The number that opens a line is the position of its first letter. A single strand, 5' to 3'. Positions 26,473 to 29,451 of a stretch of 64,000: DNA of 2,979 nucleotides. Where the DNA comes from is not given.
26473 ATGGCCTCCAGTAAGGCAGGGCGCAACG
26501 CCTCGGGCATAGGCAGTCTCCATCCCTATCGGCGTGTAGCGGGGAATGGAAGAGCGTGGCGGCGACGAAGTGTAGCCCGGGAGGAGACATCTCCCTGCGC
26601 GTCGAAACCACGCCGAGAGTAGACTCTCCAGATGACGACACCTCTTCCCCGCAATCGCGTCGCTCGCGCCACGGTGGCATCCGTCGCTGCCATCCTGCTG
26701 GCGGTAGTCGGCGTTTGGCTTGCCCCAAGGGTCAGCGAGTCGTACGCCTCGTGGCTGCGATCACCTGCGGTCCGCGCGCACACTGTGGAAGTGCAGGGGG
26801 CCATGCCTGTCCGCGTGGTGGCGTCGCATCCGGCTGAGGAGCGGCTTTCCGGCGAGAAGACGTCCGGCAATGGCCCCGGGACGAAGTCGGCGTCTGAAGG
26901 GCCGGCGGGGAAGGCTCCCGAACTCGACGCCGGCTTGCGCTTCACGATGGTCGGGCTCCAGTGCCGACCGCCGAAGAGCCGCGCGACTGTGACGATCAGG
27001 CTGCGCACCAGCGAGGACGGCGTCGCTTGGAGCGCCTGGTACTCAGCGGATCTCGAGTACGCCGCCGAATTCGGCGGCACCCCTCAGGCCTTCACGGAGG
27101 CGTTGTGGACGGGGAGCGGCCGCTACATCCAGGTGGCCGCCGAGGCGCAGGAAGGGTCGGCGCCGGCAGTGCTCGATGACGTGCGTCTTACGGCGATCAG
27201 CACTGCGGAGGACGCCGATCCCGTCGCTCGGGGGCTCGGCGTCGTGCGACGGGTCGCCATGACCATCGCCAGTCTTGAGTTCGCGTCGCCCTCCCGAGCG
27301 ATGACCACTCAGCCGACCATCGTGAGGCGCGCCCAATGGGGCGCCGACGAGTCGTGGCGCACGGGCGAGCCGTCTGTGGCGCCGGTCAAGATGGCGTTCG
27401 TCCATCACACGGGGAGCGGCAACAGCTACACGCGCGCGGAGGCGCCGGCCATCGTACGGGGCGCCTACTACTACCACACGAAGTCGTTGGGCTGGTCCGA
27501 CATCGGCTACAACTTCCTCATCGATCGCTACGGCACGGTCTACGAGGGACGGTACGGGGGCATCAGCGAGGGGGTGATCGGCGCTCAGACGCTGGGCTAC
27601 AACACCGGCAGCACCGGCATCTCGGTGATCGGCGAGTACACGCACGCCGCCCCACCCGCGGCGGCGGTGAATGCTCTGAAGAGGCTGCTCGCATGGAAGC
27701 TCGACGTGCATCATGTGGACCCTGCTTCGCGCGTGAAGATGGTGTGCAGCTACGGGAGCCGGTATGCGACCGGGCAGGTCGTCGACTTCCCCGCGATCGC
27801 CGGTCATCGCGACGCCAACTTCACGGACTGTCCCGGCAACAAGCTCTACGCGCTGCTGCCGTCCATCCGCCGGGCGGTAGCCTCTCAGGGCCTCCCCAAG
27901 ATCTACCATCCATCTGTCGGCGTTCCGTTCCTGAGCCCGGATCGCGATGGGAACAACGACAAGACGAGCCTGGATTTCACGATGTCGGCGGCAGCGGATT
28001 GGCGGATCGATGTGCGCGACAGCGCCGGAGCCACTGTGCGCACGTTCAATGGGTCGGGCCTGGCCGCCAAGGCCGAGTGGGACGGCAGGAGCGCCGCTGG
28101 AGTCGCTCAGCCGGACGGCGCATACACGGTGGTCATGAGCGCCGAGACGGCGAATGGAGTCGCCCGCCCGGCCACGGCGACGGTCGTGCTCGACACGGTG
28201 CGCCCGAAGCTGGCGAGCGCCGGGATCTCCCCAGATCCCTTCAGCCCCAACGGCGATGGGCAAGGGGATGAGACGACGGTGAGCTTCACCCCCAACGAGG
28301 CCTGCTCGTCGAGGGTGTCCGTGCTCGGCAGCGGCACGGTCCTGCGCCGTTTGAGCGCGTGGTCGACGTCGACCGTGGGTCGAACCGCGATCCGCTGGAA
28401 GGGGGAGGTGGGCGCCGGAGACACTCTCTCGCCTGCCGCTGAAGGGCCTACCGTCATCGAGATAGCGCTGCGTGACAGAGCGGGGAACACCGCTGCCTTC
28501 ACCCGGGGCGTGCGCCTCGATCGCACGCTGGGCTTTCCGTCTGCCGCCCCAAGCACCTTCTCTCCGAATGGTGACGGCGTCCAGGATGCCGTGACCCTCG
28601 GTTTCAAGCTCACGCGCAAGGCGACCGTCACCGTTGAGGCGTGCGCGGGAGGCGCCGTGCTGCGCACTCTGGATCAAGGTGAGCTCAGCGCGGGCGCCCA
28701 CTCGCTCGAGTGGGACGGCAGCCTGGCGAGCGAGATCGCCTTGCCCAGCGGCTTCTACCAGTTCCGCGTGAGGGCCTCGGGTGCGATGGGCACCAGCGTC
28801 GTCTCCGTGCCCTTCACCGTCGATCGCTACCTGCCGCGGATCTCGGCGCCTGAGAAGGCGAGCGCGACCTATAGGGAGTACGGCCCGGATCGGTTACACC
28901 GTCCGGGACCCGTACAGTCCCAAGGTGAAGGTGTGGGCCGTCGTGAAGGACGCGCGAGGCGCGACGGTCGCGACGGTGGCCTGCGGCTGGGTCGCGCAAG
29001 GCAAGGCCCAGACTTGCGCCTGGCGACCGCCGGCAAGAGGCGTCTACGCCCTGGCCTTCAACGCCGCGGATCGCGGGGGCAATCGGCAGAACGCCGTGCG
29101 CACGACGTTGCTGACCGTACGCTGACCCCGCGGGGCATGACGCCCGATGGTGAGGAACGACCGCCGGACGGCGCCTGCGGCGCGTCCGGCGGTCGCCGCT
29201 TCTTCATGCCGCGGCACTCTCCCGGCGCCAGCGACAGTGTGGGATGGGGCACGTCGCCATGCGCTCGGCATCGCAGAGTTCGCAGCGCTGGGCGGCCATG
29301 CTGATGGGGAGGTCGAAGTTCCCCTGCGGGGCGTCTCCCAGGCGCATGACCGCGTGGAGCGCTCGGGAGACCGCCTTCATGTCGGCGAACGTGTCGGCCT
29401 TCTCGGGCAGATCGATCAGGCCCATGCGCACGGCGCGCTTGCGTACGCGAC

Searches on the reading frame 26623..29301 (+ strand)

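Call 29: search_protein_families(library=pfam, proteins=[window:26623-29301:+], max_evalue=0.00001)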
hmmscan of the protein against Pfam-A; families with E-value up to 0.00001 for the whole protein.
window:26623-29301:+ (893 aa): 3 families
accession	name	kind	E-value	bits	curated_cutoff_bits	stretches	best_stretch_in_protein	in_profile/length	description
PF13860.13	FlgD_ig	-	4.2e-22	78.4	27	2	656-719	11-76/79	FlgD Ig-like domain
PF01510.30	Amidase_2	-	4.7e-17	63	26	1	253-406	3-131/131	N-acetylmuramoyl-L-alanine amidase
PF13585.12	CHU_C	-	3.1e-10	40.5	27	0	436-508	6-73/86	CHU_C Type IX secretion signal domain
